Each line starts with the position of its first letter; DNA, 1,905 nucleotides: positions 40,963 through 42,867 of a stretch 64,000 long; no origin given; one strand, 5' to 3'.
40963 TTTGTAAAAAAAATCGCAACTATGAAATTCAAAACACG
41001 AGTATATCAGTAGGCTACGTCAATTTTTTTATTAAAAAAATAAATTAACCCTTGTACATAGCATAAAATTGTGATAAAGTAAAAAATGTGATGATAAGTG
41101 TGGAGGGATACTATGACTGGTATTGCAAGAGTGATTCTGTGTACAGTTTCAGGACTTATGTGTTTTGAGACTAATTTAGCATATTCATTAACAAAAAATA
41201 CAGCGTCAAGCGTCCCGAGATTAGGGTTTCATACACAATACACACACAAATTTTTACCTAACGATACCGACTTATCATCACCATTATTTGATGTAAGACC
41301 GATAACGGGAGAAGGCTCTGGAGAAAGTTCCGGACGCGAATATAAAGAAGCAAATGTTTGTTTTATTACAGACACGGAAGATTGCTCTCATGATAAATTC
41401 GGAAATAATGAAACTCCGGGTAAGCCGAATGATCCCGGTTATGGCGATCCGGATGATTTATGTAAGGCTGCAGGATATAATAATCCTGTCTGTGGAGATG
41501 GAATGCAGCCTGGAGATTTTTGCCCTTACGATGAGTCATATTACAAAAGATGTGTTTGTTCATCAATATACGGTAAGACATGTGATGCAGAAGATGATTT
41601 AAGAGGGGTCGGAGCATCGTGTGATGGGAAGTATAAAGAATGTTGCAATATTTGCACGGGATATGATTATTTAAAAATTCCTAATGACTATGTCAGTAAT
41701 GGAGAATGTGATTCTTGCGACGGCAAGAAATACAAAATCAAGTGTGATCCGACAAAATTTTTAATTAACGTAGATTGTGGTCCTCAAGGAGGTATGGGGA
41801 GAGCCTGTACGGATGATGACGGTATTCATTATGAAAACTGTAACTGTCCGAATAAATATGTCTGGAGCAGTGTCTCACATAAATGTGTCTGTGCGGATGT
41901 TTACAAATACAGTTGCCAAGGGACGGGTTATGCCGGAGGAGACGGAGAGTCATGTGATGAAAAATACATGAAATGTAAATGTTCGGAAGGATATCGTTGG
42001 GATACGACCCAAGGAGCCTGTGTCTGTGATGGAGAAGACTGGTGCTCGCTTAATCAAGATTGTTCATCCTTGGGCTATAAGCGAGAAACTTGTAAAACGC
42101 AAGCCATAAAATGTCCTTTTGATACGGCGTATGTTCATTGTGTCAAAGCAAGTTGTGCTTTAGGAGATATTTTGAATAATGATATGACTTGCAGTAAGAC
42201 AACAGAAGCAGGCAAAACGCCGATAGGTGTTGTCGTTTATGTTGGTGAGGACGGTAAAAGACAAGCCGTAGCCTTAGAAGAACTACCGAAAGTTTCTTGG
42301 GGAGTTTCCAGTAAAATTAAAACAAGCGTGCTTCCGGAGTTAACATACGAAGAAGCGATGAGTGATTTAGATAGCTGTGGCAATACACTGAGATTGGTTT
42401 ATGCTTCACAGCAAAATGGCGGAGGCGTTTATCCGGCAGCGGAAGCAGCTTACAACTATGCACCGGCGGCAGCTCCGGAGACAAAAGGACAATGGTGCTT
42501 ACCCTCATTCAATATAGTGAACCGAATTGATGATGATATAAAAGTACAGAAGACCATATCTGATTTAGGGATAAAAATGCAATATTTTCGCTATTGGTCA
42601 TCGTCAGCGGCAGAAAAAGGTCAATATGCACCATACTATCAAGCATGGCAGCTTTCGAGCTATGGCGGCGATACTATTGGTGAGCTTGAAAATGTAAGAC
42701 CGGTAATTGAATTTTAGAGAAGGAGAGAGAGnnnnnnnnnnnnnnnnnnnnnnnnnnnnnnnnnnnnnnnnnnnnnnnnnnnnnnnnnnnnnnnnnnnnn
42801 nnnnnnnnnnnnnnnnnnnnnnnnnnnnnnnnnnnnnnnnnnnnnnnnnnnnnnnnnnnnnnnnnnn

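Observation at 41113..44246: Undescribed family of secreted, cysteine-rich, EGF-like modular proteins arranged as 'long + short' operons (cassette 2, the most complete)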

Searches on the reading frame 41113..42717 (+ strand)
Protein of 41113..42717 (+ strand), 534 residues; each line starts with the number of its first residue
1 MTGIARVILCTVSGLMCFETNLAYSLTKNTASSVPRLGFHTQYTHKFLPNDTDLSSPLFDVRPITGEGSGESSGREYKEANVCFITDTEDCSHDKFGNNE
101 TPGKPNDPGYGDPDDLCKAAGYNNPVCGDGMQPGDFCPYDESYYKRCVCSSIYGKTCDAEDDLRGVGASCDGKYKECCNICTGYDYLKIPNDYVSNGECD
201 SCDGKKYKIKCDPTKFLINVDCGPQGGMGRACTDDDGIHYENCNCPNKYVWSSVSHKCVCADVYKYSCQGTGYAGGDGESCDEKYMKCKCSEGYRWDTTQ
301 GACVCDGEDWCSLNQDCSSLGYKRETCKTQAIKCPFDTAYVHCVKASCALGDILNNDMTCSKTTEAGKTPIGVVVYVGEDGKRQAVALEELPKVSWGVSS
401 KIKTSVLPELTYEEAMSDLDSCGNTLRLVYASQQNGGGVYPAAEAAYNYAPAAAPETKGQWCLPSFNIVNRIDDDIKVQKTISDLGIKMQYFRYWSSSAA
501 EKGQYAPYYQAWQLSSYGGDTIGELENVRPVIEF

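Call 7: search_protein_families(library=pfam, proteins=[window:41113-42717:+], max_evalue=1)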
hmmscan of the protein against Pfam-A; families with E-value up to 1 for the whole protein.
window:41113-42717:+ (534 aa): 0 families

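Call 8: search_protein_families(library=ncbifam, proteins=[window:41113-42717:+], max_evalue=1)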
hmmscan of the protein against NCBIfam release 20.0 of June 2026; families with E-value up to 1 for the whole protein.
window:41113-42717:+ (534 aa): 0 families

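Call 10: find_homologous_proteins(query=window:41113-42717:+)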
Query window:41113-42717:+ (534 aa): 101 proteins with E <= 0.001 among 8000 candidates.
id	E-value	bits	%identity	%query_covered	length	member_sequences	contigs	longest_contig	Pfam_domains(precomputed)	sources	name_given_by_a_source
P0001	0.0e+0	1223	96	100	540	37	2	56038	-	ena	-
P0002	2.2e-145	504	49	100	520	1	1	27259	-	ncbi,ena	-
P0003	3.0e-126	441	49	86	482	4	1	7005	-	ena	-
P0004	3.2e-116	407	45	64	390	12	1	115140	-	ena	-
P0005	2.9e-113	398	45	64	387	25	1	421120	-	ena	-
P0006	2.0e-109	385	43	64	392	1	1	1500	-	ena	-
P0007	7.3e-109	383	51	65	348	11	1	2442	-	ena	-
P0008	7.2e-108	380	52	64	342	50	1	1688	-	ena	-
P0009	6.2e-106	373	35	85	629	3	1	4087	-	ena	-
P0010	6.8e-106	373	47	51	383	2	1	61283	-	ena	-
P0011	4.3e-105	371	49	64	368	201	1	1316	-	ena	-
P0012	9.8e-104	366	50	65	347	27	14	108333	-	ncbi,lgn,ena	-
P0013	5.0e-102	361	56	50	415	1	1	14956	-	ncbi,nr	ncbi:MAG: hypothetical protein Q4F75_04090 [Pseudomonadota bacterium]|nr:hypothetical protein [Pseud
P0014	6.4e-102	360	56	50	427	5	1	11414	-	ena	-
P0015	1.6e-101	359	48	63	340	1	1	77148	-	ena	-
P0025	5.9e-88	314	42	61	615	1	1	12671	PF07603.18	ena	-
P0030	1.5e-72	263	45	48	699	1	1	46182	PF07603.18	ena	-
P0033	1.2e-67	247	42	53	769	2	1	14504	PF07603.18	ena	-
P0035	2.2e-60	223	34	96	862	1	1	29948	PF07603.18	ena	-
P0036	6.7e-58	215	41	43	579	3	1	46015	PF07603.18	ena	-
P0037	1.5e-55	207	31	87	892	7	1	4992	-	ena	-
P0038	1.8e-55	207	42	42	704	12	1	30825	PF07603.18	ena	-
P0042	5.3e-51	192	42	42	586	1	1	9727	PF07603.18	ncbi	-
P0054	1.8e-42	164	32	52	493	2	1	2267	PF07603.18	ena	-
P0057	2.5e-41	160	31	52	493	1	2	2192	PF07603.18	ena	-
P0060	1.2e-40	158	34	42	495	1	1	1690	PF07603.18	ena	-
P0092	4.0e-22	97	41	22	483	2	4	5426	PF07603.18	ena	-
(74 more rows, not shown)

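Call 11: search_protein_families(library=pfam, proteins=[P0025, P0030, P0035, P0033, P0036, P0054, P0092, P0002, P0009, P0037], max_evalue=0.1)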
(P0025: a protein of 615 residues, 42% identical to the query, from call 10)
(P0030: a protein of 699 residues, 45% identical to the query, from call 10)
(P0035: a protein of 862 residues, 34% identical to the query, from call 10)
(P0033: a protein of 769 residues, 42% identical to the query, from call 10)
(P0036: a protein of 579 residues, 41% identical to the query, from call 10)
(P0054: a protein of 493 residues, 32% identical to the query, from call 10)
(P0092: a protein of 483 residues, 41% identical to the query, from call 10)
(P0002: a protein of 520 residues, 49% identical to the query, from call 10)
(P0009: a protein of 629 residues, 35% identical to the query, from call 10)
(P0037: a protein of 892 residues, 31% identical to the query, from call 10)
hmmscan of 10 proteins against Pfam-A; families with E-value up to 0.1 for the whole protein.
P0025 (615 aa): 1 family
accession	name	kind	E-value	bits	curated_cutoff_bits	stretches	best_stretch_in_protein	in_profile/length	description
PF07603.17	Lcl_C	-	5.5e-08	33.6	34.9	1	520-611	20-116/117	Lcl C-terminal domain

P0030 (699 aa): 1 family
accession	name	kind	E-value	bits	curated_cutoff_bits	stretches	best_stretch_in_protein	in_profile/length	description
PF07603.17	Lcl_C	-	5.2e-09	36.9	34.9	1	409-502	20-116/117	Lcl C-terminal domain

P0035 (862 aa): 1 family
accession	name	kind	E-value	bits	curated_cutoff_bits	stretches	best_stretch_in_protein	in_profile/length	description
PF07603.17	Lcl_C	-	1.9e-10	41.5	34.9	1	472-589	13-116/117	Lcl C-terminal domain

P0033 (769 aa): 1 family
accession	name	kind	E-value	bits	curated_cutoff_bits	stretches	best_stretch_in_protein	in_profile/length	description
PF07603.17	Lcl_C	-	2.9e-06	28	34.9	1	482-544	45-107/117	Lcl C-terminal domain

P0036 (579 aa): 1 family
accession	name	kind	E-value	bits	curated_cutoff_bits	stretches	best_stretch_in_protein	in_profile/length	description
PF07603.17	Lcl_C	-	1.9e-05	25.4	34.9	1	482-575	20-116/117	Lcl C-terminal domain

P0054 (493 aa): 1 family
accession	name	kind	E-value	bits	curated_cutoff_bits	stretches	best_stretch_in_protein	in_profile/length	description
PF07603.17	Lcl_C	-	1.2e-07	32.4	34.9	2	149-241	24-116/117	Lcl C-terminal domain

P0092 (483 aa): 1 family
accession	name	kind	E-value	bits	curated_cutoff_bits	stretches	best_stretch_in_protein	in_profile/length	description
PF07603.17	Lcl_C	-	6.1e-11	43.1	34.9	2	171-262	24-115/117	Lcl C-terminal domain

P0002 (520 aa): 0 families

P0009 (629 aa): 0 families

P0037 (892 aa): 0 families

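Call 16: find_related_loci(query=A1, collection=genome_contigs, flank=8000)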
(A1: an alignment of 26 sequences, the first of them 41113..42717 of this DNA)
Query A1 (534 aa) in genome_contigs; peptide patterns used: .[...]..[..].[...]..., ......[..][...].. (x = any residue, [..] = any of these).
424 stretches matched a pattern; 314 encode a relative of the query (tblastn E <= 1e-3); the best 80 are kept; 79 distinct loci.
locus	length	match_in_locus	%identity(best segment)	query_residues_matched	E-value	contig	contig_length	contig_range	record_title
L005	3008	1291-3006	51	1-380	1e-111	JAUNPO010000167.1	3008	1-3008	MAG: Pseudomonadota bacterium isolate S36M_St_32 NODE_16077_length_3008_cov_4.937013, whole genome shotgun sequence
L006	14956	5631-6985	56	77-420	2e-102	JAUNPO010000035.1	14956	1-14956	MAG: Pseudomonadota bacterium isolate S36M_St_32 NODE_2389_length_14956_cov_6.860748, whole genome shotgun sequence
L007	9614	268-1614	53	52-344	2e-102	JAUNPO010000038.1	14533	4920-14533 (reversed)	MAG: Pseudomonadota bacterium isolate S36M_St_32 NODE_2499_length_14533_cov_9.026454, whole genome shotgun sequence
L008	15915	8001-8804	53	80-344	9e-91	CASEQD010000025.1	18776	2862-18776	uncultured proteobacterium isolate A106_L4_349349_idba_bin.46 genome assembly, contig: A106_L4_349349_idba_bin.46.fa_sca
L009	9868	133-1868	52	72-481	1e-88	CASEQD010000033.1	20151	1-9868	uncultured proteobacterium isolate A106_L4_349349_idba_bin.46 genome assembly, contig: A106_L4_349349_idba_bin.46.fa_sca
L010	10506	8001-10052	49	76-532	1e-85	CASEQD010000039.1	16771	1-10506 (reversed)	uncultured proteobacterium isolate A106_L4_349349_idba_bin.46 genome assembly, contig: A106_L4_349349_idba_bin.46.fa_sca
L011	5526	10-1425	40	36-534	6e-85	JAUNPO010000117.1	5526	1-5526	MAG: Pseudomonadota bacterium isolate S36M_St_32 NODE_8087_length_5526_cov_7.045330, whole genome shotgun sequence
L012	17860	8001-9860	33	8-534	3e-82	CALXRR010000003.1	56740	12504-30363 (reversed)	MAG: uncultured Alphaproteobacteria bacterium isolate BRZ_AG__bin71 genome assembly, contig: BRZ_AG__NODE_1038_length_56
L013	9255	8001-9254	39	53-425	3e-82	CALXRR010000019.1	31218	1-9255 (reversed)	MAG: uncultured Alphaproteobacteria bacterium isolate BRZ_AG__bin71 genome assembly, contig: BRZ_AG__NODE_2258_length_31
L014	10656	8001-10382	48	54-534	8e-78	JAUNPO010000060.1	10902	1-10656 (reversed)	MAG: Pseudomonadota bacterium isolate S36M_St_32 NODE_3624_length_10902_cov_5.944132, whole genome shotgun sequence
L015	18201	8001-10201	47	54-534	3e-77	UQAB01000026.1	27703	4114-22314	uncultured Azospirillum sp. isolate UMGS63 genome assembly, contig: NODE_1183_length_27703_cov_9.157931, whole genome sh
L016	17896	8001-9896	41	8-534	7e-77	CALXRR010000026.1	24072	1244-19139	MAG: uncultured Alphaproteobacteria bacterium isolate BRZ_AG__bin71 genome assembly, contig: BRZ_AG__NODE_3126_length_24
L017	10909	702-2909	42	47-534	5e-75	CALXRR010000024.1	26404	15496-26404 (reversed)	MAG: uncultured Alphaproteobacteria bacterium isolate BRZ_AG__bin71 genome assembly, contig: BRZ_AG__NODE_2754_length_26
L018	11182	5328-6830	42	47-343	1e-72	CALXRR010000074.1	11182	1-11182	MAG: uncultured Alphaproteobacteria bacterium isolate BRZ_AG__bin71 genome assembly, contig: BRZ_AG__NODE_8119_length_11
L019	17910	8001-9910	43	24-534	1e-71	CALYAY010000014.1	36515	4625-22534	MAG: uncultured Alphaproteobacteria bacterium isolate BRZ_RM__bin80 genome assembly, contig: BRZ_RM__NODE_1312_length_36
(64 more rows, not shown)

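Call 22: search_solved_structures(query=A2, max_evalue=1, show_alignments=2)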
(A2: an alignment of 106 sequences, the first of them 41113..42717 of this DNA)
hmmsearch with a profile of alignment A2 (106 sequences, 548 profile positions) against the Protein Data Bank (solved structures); distinct sequences matched with E-value up to 1: 1.
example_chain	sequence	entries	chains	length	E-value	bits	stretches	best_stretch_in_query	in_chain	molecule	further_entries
4eps_A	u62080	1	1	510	0.0061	18.8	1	426-508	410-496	hypothetical protein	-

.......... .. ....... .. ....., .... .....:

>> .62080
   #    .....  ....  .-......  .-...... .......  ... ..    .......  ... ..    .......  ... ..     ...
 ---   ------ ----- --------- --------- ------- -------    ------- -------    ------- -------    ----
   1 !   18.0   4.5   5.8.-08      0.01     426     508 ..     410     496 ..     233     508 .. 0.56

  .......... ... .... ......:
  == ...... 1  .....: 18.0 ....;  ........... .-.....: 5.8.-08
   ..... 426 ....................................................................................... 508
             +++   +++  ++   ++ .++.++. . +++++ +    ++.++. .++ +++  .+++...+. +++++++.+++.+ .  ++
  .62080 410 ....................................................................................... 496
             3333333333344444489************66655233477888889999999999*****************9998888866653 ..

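Call 34: predict_structure(alignment_id=A2)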
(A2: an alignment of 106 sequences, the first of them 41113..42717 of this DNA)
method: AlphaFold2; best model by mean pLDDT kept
length: 534 residues; sequences in the alignment: 106
mean_pLDDT: 77.5   pTM: 0.43
mean pLDDT of the five models: 77.5, 76.8, 76.5, 76.4, 76.2
residues with pLDDT >= 90: 226; 70-90: 165; 50-70: 33; < 50: 110
segments of 3 or more residues with pLDDT < 50: 1-6, 8-107
pLDDT, mean of each block of 10 residues (from residue 1): 43 39 32 29 31 38 42 44 40 40 45 85 88 91 91 89 90 91 91 92 91 84 80 86 85 84 89 90 92 87 70 68 80 86 82 96 97 95 95 87 75 94 96 92 97 97 96 95 93 88 66 68 87 96
secondary structure, 60 per line:
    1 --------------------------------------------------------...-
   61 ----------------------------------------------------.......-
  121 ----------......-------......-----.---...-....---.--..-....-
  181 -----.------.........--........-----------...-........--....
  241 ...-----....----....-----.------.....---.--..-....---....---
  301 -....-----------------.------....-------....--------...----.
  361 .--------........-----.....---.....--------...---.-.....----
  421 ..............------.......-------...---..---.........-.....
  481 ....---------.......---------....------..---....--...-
elements in order: H113-119 E131-136 E144-149 E163-166 E176-179 E193-201 E204-211 E227-234 E237-243 E249-252 E257-260 E273-277 E287-290 E294-297 E302-305 E330-333 E341-344 E353-355 E370-377 E383-387 E391-395 H412-416 H421-434 H441-447 H466-474 H476-484 E494-500 E510-513 E525-528 E531-533
